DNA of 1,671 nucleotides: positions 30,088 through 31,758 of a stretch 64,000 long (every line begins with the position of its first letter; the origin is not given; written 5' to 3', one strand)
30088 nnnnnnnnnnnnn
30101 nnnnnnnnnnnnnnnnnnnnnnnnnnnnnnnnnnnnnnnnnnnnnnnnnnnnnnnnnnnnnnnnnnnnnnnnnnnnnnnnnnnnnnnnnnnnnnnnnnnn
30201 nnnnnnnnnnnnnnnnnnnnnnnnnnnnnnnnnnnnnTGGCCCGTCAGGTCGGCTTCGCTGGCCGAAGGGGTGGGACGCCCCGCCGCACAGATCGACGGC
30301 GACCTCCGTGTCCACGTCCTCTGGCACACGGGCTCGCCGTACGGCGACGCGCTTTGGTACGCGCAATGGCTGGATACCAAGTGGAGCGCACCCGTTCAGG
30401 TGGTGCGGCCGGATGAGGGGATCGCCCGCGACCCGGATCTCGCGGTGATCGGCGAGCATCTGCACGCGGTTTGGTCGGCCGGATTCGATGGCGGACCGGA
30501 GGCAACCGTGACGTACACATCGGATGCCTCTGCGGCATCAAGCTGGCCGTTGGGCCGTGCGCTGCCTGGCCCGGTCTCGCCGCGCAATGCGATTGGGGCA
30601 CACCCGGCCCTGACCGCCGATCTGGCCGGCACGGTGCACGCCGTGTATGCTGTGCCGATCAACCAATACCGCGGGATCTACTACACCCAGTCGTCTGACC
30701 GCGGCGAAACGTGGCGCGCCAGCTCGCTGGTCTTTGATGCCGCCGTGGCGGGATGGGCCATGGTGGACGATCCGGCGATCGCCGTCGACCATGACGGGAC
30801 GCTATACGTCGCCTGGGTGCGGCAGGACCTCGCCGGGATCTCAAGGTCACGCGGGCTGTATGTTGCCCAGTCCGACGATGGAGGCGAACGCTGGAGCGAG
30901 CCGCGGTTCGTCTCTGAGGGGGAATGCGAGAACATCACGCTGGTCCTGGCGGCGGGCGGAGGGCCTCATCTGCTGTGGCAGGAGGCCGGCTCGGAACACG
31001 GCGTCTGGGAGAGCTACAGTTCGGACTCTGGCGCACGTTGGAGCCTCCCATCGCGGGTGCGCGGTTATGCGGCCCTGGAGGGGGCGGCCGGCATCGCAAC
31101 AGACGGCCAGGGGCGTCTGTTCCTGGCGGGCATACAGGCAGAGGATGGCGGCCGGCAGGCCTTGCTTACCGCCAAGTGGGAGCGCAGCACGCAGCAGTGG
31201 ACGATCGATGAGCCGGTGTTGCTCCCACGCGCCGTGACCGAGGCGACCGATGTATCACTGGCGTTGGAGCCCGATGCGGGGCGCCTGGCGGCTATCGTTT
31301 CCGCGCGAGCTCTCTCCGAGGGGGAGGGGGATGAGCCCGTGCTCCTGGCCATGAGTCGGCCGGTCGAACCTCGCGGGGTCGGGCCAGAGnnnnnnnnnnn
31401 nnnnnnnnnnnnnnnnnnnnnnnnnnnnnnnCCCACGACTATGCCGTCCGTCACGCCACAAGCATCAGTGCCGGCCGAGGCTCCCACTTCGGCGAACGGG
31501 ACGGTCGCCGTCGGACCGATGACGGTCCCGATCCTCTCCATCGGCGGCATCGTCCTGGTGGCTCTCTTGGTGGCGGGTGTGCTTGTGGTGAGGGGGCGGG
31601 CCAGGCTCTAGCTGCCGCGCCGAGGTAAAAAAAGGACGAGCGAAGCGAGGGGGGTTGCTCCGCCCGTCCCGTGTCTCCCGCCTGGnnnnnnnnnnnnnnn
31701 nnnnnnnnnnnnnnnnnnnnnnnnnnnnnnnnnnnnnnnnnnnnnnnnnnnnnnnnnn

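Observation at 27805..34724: Giant Asp-box protein ends in a tripartite C-terminal sorting-signal-like tail and faces a convergent secreted C25 (clan CD) peptidase with FN3 domains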

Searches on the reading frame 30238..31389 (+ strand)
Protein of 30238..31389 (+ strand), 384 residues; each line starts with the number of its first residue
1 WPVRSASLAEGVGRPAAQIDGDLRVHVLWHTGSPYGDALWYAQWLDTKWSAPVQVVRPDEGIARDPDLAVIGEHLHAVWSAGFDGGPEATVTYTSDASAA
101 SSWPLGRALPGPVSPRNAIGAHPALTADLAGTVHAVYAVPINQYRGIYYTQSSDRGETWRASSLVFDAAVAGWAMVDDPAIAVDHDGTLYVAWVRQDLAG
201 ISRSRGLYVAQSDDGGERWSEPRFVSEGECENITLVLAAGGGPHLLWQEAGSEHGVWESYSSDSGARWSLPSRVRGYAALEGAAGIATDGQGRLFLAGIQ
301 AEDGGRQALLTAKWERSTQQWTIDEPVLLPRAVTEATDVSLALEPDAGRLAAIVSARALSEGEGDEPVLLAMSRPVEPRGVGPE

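Call 63: predict_structure(alignment_id=A7)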
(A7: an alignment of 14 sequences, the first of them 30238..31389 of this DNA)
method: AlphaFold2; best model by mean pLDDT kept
length: 384 residues; sequences in the alignment: 14
mean_pLDDT: 87.5   pTM: 0.89
mean pLDDT of the five models: 87.5, 86.8, 86.6, 86.2, 86.2
residues with pLDDT >= 90: 235; 70-90: 106; 50-70: 40; < 50: 3
segments of 3 or more residues with pLDDT < 50: 382-384
pLDDT, mean of each block of 10 residues (from residue 1): 61 87 93 74 86 81 89 94 81 93 90 63 91 95 92 92 95 93 93 86 82 95 92 87 90 87 89 93 91 91 89 88 93 92 94 92 81 87 49
secondary structure, 60 per line:
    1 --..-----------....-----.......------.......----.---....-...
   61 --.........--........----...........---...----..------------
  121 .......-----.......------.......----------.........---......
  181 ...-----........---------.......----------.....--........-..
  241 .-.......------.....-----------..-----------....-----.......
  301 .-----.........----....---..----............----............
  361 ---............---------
elements in order: E16-19 E25-31 E38-44 E53-56 E63-71 E74-81 E86-93 E121-127 E133-139 E146-152 E163-167 H168-171 E175-183 E189-196 E206-212 E223-227 E230-237 E243-249 E256-260 E285-288 E294-301 E307-315 E320-323 E333-344 E349-360 E364-375
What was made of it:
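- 30238..31362 (+): Beta-propeller 3 (about residues 812-1186). This is the BNR_2 domain and the best-conserved part of the protein. Domain model pLDDT 87.5, pTM 0.89 (call 63).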

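Call 67: fold_search(model_id=the predicted structure, library=pdb)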
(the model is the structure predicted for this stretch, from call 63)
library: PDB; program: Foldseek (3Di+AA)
matches with E <= 10: 1436; with E <= 0.001: 531
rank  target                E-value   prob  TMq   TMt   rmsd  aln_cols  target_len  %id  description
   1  8t26                  4.2e-11  1.00  0.53  0.43   6.2       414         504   16  Crystal Structure of Porphyromonas gingivalis Sialidase (PG_0352) D219A mutant bound to 3'-Sialyllactose (only Neu5Ac vi (released 2023-10-04)
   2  8feb                  5.1e-11  1.00  0.54  0.43   6.2       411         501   16  Crystal Structure of Porphyromonas gingivalis Sialidase (PG_0352) (released 2023-10-04)
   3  7esl                  6.1e-11  1.00  0.62  0.58   6.5       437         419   13  Crystal structure of a L-rhamnose-alpha-1,4-D-glucuronate lyase from Fusarium oxysporum 12S, N247A N-glycan free form (released 2021-08-04)
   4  6rgg_B                8.1e-11  1.00  0.64  0.71   6.0       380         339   14  Photorhabdus laumondii lectin PLL2 in complex with O-methylated PGL-1-derived disaccharide (released 2020-07-01)
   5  6rg2_B                8.1e-11  1.00  0.63  0.70   5.9       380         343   14  Photorhabdus laumondii lectin PLL2 in complex with 3-O-methyl-D-glucose (released 2020-07-01)
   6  6rfz                  8.9e-11  1.00  0.64  0.71   5.3       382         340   15  Photorhabdus laumondii lectin PLL2 in complex with D-glucose (released 2020-07-01)
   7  7a54_A                8.9e-11  1.00  0.51  0.43  10.2       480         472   13  Two copies of the catalytic domain of NanA sialidase from Streptococcus pneumoniae juxtaposed in the P212121 space gro (released 2020-11-18)
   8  8t1z                  9.4e-11  1.00  0.53  0.42   6.2       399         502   16  Crystal Structure of Porphyromonas gingivalis Sialidase (PG_0352) Bound to Neu5Ac (NANA) (released 2023-10-04)
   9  6fhx_A                1.1e-10  1.00  0.63  0.69   6.3       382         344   14  Photorhabdus asymbiotica lectin (PHL) in complex with synthetic C-fucoside (released 2019-01-30)
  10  7esn_A                1.1e-10  1.00  0.63  0.57   7.6       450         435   14  Crystal structure of a L-rhamnose-alpha-1,4-D-glucuronate lyase from Fusarium oxysporum 12S, H105F Rha-GlcA complex (released 2021-08-04)
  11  8gn6_A                1.1e-10  1.00  0.52  0.42   6.1       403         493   16  Crystallization of Sialidase from Porphyromonas gingivalis (released 2023-04-19)
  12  6rg2_A                1.2e-10  1.00  0.62  0.69   6.5       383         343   14  Photorhabdus laumondii lectin PLL2 in complex with 3-O-methyl-D-glucose (released 2020-07-01)
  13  8t1y                  1.2e-10  1.00  0.52  0.43   6.3       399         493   16  Crystal Structure of Porphyromonas gingivalis Sialidase (PG_0352) Bound to Neu5Ac2en (DANA) (released 2023-10-04)
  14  5uam_B                1.2e-10  1.00  0.65  0.58   5.5       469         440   14  Structure of a new family of Polysaccharide lyase PL25-Ulvanlyase. (released 2017-03-29)
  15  5uas_B                1.5e-10  1.00  0.66  0.59   5.4       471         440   13  Structure of a new family of Polysaccharide lyase PL25-Ulvanlyase bound to -[GlcA(1-4)Rha3S]- (released 2017-03-29)
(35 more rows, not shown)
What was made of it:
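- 30238..31362 (+): The best Foldseek TM-scores are to the lectins PLL/PHL, the PL25 ulvan lyase, a PL42 lyase and GH145 enzymes (I recall all of these as 7-bladed propellers); sialidases score lower (call 67).
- On GH33 exo-sialidase: Foldseek TMq is 0.50-0.54 to sialidases and 0.62-0.66 to the lectin, PL25, PL42 and GH145 propellers, which I recall as 7-bladed (call 67).
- TM-scores are higher to the lectin, lyase and GH145 propellers (0.62-0.66) than to sialidases (0.50-0.54) (call 67).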

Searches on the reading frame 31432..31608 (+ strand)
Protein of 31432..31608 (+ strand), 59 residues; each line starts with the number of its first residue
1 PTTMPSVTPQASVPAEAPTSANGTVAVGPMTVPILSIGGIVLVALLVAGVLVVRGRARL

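Call 10: search_protein_families(library=ncbifam, proteins=[window:31432-31608:+], max_evalue=10)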
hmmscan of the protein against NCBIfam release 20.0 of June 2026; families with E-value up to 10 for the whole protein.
seq(59 aa): 0 families
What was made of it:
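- Closest known: Tripartite C-terminal sorting signals. Different: No model matches (call 10).
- Checked: No NCBIfam C-terminal sorting model matches (call 10).
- No curated sorting domain matches (call 10).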

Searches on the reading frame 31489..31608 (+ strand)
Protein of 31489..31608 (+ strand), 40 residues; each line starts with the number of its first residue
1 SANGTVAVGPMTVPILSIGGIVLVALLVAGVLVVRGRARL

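Call 10: search_protein_families(library=ncbifam, proteins=[window:31489-31608:+], max_evalue=10)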
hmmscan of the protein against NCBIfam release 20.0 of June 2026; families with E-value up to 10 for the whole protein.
seq(40 aa): 1 family
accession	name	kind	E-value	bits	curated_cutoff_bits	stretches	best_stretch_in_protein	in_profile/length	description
NF058571.1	GVDTG_CTERM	domain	0.083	13.2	29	1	12-35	19-42/44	GVDTG sorting domain-containing protein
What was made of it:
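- On Known C-terminal sorting signals (LPXTG, PEP-CTERM, PGF-CTERM, GlyGly-CTERM, MYXO-CTERM, IPTL-CTERM and others): The best match is GVDTG_CTERM at 13.2 bits against a cut-off of 29 (call 10).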

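Call 33: find_homologous_proteins(query=A3, max_evalue=10)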
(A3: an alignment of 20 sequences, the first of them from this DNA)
Query A3 (20 sequences) (40 aa, profile of the alignment): 1 proteins with E <= 10 among 4422 candidates.
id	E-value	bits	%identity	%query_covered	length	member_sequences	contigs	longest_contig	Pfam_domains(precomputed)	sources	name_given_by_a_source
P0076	3.0e-13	67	47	80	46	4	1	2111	-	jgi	jgi:hypothetical protein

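Call 42: search_protein_representatives(alignment_id=A4)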
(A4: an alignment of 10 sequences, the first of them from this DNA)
Query: 10 sequences, 41 profile positions. Proteins with E-value up to 0.001 (for the whole library): 27; up to 1e-10: 4; up to 1e-30: 0. The best 27 are listed.
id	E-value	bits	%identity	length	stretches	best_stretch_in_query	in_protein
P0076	2.8e-14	68.2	-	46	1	1-41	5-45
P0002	6.3e-13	63.9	-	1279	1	1-40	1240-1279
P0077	2.5e-11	58.8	-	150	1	2-41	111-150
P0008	3.1e-11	58.5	-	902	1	1-40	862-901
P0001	2.0e-10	55.9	-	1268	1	1-39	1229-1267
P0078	8.3e-10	53.9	-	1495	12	1-12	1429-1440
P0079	1.3e-09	53.3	-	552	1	2-39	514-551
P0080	2.0e-09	52.7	-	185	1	4-40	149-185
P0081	5.6e-09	51.2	-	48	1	1-41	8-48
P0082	2.0e-08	49.5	-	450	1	2-40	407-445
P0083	3.6e-08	48.7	-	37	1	4-39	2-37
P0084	8.4e-07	44.3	-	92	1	1-40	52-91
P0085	1.6e-06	43.4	-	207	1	1-40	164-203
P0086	6.5e-06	41.5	-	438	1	2-40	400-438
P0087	7.7e-06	41.2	-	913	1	4-40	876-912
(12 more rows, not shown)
